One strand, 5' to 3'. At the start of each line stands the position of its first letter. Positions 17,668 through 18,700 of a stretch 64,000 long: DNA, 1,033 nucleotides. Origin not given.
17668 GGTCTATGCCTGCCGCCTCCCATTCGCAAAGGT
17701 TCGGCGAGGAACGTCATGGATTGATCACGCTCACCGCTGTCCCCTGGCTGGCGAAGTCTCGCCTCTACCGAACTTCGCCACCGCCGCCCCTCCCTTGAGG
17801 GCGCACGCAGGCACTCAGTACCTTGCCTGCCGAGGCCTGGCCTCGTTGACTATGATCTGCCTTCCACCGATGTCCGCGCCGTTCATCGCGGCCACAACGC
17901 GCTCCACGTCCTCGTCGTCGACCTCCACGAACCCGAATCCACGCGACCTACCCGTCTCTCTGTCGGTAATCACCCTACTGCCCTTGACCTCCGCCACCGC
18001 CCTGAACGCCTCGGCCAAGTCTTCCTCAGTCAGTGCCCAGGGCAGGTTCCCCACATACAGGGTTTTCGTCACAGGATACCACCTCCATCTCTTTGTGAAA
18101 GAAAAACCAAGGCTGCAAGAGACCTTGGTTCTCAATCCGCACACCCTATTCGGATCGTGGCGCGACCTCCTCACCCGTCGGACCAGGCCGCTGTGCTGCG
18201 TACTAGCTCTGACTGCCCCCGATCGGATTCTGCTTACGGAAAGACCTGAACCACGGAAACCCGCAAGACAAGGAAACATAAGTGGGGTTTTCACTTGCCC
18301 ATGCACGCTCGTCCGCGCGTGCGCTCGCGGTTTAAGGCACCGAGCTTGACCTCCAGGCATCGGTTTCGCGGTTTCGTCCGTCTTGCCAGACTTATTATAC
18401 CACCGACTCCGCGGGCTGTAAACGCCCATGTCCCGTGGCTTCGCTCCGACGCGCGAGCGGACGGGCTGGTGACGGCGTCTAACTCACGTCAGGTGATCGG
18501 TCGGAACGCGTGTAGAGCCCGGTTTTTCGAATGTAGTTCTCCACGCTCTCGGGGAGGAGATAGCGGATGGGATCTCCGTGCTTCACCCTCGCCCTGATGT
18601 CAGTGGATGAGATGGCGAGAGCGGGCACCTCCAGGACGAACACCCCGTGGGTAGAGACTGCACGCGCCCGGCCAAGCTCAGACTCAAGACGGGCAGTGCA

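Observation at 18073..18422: ~300-nt promoter-to-terminator structured RNA element preceding an RRM RNA-binding protein gene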

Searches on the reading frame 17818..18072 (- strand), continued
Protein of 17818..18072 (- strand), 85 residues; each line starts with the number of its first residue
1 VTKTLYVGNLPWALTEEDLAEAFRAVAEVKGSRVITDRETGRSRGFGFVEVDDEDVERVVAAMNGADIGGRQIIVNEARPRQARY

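Call 26: find_encoding_contigs(protein=P0020, flank=3000, max_places=2)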
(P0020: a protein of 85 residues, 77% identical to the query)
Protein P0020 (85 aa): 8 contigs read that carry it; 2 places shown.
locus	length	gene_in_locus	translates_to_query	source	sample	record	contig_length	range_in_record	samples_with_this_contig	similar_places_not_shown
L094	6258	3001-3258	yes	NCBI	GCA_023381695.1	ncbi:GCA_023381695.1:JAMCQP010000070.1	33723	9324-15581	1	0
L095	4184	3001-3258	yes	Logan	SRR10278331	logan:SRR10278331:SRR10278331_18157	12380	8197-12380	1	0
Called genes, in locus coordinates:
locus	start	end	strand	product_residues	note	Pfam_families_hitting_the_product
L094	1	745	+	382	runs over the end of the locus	PF00696:AA_kinase, PF01472:PUA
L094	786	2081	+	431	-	PF00171:Aldedh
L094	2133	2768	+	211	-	PF01467:CTP_transf_like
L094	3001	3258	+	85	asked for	PF00076:RRM_1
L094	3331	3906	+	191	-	PF01966:HD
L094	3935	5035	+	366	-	PF03816:LytR_cpsA_psr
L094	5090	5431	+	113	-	PF02410:RsfS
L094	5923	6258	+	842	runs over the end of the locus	PF00133:tRNA-synt_1, PF01921:tRNA-synt_1f (faint), PF01406:tRNA-synt_1e (faint), PF09334:tRNA-synt_1g, PF13603:tRNA-synt_1_2, PF00133:tRNA-synt_1, PF09334:tRNA-synt_1g, PF08264:Anticodon_1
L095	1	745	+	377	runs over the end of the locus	PF00696:AA_kinase, PF01472:PUA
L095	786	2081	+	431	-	PF00171:Aldedh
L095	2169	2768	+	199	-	PF01467:CTP_transf_like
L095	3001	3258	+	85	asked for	PF00076:RRM_1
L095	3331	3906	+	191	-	PF01966:HD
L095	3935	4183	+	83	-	?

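Call 35: find_encoding_contigs(protein=P0010, flank=3000, max_places=3)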
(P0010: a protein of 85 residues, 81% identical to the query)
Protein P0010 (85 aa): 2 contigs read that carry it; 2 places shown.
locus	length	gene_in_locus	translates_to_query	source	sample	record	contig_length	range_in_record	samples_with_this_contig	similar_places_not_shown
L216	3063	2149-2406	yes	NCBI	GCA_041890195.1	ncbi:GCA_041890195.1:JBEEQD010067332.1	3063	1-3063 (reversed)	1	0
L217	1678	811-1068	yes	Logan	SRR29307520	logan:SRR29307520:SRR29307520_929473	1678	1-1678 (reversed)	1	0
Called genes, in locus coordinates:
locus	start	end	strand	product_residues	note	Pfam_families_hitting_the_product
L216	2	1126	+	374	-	?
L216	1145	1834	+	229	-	PF01467:CTP_transf_like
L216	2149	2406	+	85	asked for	PF00076:RRM_1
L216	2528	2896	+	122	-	PF02410:RsfS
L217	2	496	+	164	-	?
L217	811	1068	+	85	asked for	PF00076:RRM_1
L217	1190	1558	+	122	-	PF02410:RsfS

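Call 36: find_encoding_contigs(protein=P0015, flank=3000, max_places=3)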
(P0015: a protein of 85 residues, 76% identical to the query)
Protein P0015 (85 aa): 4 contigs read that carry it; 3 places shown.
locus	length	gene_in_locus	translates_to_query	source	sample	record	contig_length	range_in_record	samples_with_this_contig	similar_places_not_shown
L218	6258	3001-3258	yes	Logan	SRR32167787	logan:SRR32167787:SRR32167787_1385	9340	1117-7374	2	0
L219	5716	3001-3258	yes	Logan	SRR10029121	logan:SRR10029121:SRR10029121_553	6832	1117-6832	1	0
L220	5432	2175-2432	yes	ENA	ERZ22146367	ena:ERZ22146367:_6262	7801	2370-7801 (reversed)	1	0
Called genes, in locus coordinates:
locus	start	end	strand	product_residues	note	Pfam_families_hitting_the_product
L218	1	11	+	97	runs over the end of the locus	PF01016:Ribosomal_L27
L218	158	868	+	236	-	PF14689:SPOB_a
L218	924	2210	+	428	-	PF01018:GTP1_OBG, PF00025:Arf (weak), PF01926:MMR_HSR1, PF02421:FeoB_N, PF09269:DUF1967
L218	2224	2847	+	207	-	PF01467:CTP_transf_like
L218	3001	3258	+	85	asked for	PF00076:RRM_1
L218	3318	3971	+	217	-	PF08668:HDOD (weak), PF01966:HD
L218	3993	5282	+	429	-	PF03816:LytR_cpsA_psr, PF13399:LytR_C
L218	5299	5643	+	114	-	PF02410:RsfS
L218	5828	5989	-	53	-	PF00919:UPF0004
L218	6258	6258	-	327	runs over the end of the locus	PF01699:Na_Ca_ex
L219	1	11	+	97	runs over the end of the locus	PF01016:Ribosomal_L27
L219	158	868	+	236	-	PF14689:SPOB_a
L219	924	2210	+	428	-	PF01018:GTP1_OBG, PF00025:Arf (weak), PF01926:MMR_HSR1, PF02421:FeoB_N, PF09269:DUF1967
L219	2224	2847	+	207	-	PF01467:CTP_transf_like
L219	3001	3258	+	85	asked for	PF00076:RRM_1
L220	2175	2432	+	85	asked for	PF00076:RRM_1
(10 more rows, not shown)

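Call 55: find_encoding_contigs(protein=P0024, flank=2500, max_places=4)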
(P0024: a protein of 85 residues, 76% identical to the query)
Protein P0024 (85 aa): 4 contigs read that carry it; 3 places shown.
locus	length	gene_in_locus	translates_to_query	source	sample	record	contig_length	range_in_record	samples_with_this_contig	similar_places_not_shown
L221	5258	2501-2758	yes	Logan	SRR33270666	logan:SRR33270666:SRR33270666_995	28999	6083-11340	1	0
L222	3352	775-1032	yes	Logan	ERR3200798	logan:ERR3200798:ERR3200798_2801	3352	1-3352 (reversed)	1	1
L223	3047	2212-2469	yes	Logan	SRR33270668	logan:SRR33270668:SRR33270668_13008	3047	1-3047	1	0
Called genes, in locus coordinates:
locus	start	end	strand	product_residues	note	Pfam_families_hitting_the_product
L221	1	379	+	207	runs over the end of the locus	PF14689:SPOB_a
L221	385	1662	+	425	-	PF01018:GTP1_OBG, PF01926:MMR_HSR1, PF02421:FeoB_N (weak), PF09269:DUF1967 (weak)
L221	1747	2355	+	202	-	PF01467:CTP_transf_like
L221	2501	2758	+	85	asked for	PF00076:RRM_1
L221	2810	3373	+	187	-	PF01966:HD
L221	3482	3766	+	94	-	PF02410:RsfS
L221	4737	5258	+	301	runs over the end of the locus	PF00704:Glyco_hydro_18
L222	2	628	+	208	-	?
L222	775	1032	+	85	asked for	PF00076:RRM_1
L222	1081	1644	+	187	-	PF01966:HD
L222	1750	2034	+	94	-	PF02410:RsfS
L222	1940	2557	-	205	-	-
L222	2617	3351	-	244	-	?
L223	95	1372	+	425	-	PF01018:GTP1_OBG, PF01926:MMR_HSR1, PF02421:FeoB_N (weak), PF09269:DUF1967 (weak)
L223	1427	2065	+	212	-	PF01467:CTP_transf_like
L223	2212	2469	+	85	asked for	PF00076:RRM_1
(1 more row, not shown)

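Call 79: search_solved_structures(query=window:17818-18072:-, max_evalue=1e-8)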
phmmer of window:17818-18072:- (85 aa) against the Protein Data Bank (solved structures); distinct sequences matched with E-value up to 1e-8: 97 (the best 60 are shown).
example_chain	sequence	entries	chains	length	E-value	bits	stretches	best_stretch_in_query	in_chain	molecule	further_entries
9cb5_A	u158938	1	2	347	2.3e-31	110.4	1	2-80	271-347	Nucleolin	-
6r5k_D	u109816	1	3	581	2.9e-27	97.4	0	5-78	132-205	Polyadenylate-binding protein, cytoplasmic and nuclear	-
1fxl_A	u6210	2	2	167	9.2e-22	79.9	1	4-83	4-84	PARANEOPLASTIC ENCEPHALOMYELITIS ANTIGEN HUD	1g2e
5x8p_v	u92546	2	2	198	1.8e-21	78.9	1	3-77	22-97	protein cS22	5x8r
5mmj_v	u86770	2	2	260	5.2e-21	77.5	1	3-77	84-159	30S ribosomal protein 2, chloroplastic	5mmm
4ed5_A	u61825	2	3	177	5.7e-21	77.4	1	5-81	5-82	ELAV-like protein 1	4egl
4c7q_A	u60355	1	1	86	1.1e-20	76.4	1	5-81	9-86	RNA-BINDING GLYCINE-RICH PROTEIN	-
1fnx_H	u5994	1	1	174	2.2e-19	72.3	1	4-83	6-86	HU ANTIGEN C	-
7jly_A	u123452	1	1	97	1e-18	70.2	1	1-83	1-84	RNA-binding protein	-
9qjc_B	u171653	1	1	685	2.3e-18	69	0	3-79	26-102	Nucleolar protein 4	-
1b7f_A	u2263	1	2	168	4.8e-18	68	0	4-80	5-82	PROTEIN (SXL-LETHAL PROTEIN)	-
4qqb_A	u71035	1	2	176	6.7e-18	67.6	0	4-80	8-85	Protein sex-lethal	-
3sxl_A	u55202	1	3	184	8.3e-18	67.3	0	4-80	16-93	PROTEIN (SEX-LETHAL)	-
2mpu_A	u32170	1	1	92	2.2e-17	66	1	5-81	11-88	RBP1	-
2cjk_A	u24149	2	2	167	5.5e-17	64.7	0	5-80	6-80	NUCLEAR POLYADENYLATED RNA-BINDING PROTEIN 4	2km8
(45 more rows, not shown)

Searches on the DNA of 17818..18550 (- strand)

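Call 4: search_rna_families(source=window, start=17950, end=18550, threshold=evalue, max_evalue=10, show_alignments=4)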
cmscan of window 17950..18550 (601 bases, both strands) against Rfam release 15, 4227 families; matches with E-value up to 10: 2.
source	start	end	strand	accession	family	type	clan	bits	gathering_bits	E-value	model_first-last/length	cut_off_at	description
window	18269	18305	+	RF02172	RFPL3-AS1_2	Gene; lncRNA;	-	15.3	40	0.19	1-71/71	no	RFPL3 antisense RNA 1 conserved region 2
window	18048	18076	-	RF00212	SNORD38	Gene; snRNA; snoRNA; CD-box;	CL00051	14.7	44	8.2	1-70/70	no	Small nucleolar RNA SNORD38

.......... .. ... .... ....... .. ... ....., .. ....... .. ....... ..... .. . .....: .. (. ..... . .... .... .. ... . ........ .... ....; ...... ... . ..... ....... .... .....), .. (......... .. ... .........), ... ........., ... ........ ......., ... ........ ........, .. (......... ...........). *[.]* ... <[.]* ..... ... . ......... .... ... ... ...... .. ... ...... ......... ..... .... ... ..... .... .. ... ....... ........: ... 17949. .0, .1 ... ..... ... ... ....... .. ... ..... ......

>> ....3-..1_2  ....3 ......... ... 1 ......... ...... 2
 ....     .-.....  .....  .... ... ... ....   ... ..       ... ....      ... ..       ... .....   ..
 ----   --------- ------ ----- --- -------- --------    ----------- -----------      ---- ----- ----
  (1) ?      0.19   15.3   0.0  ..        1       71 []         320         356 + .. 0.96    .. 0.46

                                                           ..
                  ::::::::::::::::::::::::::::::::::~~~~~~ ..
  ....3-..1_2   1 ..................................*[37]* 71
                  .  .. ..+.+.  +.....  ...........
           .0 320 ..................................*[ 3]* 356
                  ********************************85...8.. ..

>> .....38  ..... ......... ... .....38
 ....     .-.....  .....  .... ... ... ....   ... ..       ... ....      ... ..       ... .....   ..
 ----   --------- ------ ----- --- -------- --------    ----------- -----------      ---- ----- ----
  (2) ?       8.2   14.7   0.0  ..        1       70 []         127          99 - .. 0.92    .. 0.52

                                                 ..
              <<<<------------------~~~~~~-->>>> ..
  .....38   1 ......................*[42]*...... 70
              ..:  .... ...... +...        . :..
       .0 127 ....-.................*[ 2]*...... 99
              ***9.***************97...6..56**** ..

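Call 56: search_dna_similar(query=window:18096-18388:-, collection=ecoli_genomes, mode=distant, max_evalue=1, max_rows=5)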
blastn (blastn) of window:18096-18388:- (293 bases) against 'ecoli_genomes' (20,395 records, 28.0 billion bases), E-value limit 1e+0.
No match.

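Call 68: search_rna_families(sources=[L001, L088, L090, L092, L218, L221], threshold=gathering)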
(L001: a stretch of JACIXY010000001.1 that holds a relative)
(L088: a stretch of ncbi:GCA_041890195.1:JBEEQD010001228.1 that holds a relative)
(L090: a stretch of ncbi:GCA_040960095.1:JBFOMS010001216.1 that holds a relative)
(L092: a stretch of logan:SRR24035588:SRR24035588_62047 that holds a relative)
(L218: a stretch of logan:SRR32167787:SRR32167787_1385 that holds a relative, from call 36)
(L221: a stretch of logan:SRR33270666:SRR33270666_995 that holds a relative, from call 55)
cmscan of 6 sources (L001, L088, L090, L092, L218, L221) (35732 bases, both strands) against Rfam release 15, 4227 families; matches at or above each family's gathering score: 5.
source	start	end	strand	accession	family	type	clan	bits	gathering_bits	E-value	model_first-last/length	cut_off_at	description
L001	4848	4920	+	RF00005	tRNA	Gene; tRNA;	CL00001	66.3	29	1.9e-12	1-71/71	no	tRNA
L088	3837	3909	+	RF00005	tRNA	Gene; tRNA;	CL00001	66.3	29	1.9e-12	1-71/71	no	tRNA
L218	5706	5778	+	RF00005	tRNA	Gene; tRNA;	CL00001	65.4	29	3.2e-12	1-71/71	no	tRNA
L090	5831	5903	+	RF00005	tRNA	Gene; tRNA;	CL00001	62.6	29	1.9e-11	1-71/71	no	tRNA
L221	4098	4228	+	RF00379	c-di-AMP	Cis-reg; riboswitch;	-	62.6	38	2.2e-12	1-134/134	no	c-di-AMP riboswitch aptamer (ydaO/yuaA leader)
